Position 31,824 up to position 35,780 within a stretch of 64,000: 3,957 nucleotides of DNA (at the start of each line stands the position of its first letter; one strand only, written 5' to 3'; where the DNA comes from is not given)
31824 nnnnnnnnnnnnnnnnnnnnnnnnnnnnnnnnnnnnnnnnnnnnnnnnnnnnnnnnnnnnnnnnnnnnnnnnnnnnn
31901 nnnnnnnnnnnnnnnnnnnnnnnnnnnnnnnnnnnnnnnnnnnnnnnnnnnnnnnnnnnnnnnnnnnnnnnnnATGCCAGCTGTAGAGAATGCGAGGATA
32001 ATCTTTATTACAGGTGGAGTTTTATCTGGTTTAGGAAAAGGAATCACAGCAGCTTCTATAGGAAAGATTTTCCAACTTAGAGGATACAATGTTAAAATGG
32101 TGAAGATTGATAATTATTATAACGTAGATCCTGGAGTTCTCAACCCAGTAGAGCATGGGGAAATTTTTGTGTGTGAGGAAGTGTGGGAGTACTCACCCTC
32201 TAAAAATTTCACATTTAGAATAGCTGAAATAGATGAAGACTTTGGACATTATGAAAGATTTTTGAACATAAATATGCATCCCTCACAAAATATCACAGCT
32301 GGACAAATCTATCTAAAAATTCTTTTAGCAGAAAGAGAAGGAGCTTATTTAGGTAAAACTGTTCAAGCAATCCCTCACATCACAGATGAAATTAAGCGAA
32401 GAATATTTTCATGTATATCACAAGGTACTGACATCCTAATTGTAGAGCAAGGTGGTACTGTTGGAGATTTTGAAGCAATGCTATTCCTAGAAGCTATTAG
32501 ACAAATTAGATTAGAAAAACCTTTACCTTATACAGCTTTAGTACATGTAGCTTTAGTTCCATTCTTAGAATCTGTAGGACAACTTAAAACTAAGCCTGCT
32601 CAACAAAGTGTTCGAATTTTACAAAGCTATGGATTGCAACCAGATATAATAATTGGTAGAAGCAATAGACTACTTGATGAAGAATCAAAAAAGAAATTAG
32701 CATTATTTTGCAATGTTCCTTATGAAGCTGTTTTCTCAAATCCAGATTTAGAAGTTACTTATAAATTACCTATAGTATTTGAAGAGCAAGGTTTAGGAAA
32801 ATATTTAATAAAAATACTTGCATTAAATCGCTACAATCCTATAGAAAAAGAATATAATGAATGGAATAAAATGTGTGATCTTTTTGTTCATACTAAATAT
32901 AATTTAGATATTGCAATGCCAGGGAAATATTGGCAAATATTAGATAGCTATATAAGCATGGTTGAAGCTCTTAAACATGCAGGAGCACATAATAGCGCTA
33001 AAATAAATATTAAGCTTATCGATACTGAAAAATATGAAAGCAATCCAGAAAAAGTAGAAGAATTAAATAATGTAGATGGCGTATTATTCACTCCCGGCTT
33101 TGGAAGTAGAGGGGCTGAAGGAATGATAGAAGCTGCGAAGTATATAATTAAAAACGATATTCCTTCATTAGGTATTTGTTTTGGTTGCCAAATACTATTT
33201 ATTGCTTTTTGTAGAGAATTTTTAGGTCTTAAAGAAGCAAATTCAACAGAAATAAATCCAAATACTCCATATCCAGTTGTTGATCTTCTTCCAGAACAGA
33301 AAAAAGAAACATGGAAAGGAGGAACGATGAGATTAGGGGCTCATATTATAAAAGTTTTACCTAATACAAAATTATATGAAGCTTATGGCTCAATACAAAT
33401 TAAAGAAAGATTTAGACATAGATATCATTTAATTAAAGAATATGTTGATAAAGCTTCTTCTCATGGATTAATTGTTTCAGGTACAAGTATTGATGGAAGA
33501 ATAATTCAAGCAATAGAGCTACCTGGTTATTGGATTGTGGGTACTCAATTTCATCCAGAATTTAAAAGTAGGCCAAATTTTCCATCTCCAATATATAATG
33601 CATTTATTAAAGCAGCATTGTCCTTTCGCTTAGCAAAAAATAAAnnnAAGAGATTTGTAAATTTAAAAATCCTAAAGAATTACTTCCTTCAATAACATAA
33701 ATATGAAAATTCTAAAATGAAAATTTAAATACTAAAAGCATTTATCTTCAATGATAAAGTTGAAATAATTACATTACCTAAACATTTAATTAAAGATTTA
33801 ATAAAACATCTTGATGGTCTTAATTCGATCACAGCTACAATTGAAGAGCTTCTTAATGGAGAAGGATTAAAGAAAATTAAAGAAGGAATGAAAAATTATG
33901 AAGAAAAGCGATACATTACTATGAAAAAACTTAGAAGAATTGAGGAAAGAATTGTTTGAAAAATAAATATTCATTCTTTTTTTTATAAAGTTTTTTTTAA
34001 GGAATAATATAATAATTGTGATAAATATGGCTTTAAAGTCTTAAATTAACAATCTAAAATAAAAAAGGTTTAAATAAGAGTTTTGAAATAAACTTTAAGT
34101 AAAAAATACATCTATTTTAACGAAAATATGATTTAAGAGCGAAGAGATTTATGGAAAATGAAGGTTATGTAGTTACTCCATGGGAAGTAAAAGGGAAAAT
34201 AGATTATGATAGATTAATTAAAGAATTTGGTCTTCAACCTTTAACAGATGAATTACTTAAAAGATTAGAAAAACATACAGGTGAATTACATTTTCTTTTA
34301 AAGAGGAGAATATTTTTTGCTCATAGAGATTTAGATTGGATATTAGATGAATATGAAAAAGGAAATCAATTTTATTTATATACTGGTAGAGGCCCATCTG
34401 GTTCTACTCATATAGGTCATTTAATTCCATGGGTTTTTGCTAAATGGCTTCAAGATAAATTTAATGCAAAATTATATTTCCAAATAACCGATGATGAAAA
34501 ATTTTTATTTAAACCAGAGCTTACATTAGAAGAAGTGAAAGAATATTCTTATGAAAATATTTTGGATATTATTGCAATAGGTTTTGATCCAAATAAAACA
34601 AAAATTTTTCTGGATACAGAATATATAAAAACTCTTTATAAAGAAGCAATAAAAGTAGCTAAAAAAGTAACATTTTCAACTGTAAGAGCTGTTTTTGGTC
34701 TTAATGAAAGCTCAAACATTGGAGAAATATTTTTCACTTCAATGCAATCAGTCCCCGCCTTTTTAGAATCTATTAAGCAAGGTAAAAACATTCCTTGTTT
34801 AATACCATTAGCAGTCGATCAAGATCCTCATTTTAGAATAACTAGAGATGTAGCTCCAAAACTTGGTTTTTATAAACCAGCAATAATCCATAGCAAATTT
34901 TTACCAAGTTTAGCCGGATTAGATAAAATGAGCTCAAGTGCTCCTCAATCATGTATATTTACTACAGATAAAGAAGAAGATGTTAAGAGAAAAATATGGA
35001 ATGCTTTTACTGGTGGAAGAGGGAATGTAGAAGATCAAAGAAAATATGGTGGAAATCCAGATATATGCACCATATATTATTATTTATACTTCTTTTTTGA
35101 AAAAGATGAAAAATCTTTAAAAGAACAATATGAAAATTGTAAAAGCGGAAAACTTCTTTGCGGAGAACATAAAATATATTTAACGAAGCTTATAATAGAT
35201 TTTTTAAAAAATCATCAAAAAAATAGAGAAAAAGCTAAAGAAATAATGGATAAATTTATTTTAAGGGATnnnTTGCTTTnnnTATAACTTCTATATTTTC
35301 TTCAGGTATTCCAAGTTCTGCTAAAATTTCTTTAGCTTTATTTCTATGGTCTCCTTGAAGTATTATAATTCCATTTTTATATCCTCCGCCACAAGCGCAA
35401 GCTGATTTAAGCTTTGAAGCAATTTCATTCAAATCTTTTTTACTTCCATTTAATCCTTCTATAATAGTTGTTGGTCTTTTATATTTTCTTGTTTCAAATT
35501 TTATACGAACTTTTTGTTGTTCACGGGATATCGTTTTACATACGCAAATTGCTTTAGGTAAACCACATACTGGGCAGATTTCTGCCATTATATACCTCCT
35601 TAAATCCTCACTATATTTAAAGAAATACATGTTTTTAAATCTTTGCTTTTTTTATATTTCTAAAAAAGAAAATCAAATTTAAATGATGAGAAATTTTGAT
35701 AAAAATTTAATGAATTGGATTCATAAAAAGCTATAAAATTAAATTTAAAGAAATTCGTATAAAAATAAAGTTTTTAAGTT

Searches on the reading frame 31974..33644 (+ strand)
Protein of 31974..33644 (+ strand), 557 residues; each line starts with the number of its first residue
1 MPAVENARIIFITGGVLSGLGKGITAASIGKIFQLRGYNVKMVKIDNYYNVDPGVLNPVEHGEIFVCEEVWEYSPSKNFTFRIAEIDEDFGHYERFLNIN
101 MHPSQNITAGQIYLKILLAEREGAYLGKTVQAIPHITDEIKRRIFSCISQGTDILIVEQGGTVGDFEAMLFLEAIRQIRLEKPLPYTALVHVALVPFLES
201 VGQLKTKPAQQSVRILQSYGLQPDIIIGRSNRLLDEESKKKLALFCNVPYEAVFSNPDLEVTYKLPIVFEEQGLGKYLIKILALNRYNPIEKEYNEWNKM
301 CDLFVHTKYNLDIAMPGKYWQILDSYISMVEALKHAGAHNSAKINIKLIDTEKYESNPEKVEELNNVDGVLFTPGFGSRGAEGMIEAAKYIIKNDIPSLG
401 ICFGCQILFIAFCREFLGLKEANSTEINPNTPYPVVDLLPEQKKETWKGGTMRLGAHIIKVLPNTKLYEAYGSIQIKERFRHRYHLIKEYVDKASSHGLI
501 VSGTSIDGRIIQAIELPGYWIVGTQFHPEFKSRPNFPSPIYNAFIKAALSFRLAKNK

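Call 35: search_protein_families(library=pfam, proteins=[window:31974-33644:+], max_evalue=0.00001)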
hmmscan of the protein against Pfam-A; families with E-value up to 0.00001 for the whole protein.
window:31974-33644:+ (557 aa): 3 families
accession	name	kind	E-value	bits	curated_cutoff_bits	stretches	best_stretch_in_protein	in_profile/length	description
PF06418.20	CTP_synth_N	-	1.8e-98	329.6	26.1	1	9-284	2-265/265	CTP synthase N-terminus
PF00117.34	GATase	-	9.8e-36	123.6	22.8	1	322-546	2-189/190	Glutamine amidotransferase class-I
PF07722.19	Peptidase_C26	-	3.2e-08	34.1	20.5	1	389-529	99-219/219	Peptidase C26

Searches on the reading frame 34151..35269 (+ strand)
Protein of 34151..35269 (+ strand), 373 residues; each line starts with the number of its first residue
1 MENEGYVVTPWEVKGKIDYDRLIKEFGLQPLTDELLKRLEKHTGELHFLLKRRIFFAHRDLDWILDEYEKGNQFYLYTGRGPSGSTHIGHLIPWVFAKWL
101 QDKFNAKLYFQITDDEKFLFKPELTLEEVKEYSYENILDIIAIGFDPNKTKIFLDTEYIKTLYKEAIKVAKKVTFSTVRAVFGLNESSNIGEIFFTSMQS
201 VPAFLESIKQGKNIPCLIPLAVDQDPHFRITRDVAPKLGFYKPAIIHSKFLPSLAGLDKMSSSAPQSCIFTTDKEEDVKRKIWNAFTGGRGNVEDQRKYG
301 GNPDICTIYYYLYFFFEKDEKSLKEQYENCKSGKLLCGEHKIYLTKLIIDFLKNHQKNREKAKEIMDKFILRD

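Call 35: search_protein_families(library=pfam, proteins=[window:34151-35269:+], max_evalue=0.00001)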
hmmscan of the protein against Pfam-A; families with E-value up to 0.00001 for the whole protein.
window:34151-35269:+ (373 aa): 1 family
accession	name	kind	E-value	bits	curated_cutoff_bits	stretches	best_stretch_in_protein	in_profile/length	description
PF00579.31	tRNA-synt_1b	-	1.7e-29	103.5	21.1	1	71-353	3-292/292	tRNA synthetases class I (W and Y)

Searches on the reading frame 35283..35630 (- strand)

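Call 35: search_protein_families(library=pfam, proteins=[window:35283-35630:-], max_evalue=0.00001)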
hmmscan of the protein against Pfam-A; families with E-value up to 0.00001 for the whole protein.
window:35283-35630:- (116 aa): 1 family
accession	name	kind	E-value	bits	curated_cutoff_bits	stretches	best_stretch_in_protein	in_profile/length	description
PF01253.27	SUI1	-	8.3e-20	71.5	25.5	1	37-109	1-77/77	Translation initiation factor SUI1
